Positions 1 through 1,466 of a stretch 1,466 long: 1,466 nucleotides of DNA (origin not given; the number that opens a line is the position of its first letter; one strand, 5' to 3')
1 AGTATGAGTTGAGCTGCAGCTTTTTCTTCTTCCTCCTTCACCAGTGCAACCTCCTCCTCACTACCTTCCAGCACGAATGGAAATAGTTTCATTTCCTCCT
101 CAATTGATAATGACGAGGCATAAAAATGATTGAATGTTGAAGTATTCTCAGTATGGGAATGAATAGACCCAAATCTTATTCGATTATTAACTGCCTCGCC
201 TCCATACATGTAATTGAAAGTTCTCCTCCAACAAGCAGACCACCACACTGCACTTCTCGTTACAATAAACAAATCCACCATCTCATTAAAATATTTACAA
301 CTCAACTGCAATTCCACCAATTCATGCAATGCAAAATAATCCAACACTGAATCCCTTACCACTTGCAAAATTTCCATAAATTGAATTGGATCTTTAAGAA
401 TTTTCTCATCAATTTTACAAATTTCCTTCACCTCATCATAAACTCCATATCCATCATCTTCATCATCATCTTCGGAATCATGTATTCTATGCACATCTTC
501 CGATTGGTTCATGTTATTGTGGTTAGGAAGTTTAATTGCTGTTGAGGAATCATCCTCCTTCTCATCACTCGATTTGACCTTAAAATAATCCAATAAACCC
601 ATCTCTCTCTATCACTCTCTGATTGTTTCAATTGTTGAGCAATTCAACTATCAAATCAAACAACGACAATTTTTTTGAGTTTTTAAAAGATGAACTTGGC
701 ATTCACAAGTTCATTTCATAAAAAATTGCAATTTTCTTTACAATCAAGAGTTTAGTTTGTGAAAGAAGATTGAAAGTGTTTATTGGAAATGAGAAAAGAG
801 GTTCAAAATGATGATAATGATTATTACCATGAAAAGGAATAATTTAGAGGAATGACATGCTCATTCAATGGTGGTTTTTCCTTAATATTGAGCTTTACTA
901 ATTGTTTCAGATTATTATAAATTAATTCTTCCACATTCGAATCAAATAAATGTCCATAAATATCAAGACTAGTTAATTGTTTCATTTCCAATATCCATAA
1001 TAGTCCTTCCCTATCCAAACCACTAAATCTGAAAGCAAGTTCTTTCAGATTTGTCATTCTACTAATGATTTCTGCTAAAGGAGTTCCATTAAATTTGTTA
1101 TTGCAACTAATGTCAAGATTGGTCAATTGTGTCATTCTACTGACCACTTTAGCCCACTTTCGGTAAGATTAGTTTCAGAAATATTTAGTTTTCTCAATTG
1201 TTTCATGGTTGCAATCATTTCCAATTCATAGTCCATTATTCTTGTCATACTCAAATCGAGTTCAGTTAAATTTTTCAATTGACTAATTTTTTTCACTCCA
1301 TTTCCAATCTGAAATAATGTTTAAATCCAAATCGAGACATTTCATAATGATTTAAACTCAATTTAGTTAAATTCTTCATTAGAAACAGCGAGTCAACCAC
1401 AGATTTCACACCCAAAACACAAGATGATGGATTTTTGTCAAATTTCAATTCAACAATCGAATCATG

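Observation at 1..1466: Tandem, same-strand genes of an F-box/LRR-type 'eukaryotic-like' family in a compact arrangement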

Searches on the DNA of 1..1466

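Call 6: search_rna_families(source=window, threshold=evalue, max_evalue=1)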
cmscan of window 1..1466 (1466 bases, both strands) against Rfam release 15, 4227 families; matches with E-value up to 1: 2.
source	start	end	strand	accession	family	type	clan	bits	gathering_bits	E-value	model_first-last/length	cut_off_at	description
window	1181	1242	-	RF01726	SAM-II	Cis-reg; riboswitch;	-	19.7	44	0.9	1-60/60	no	SAM-II riboswitch aptamer (SAM-II long loop)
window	427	469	-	RF01304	sR5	Gene; snRNA; snoRNA; CD-box;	-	17.6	40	0.29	1-53/53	no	Small nucleolar RNA sR5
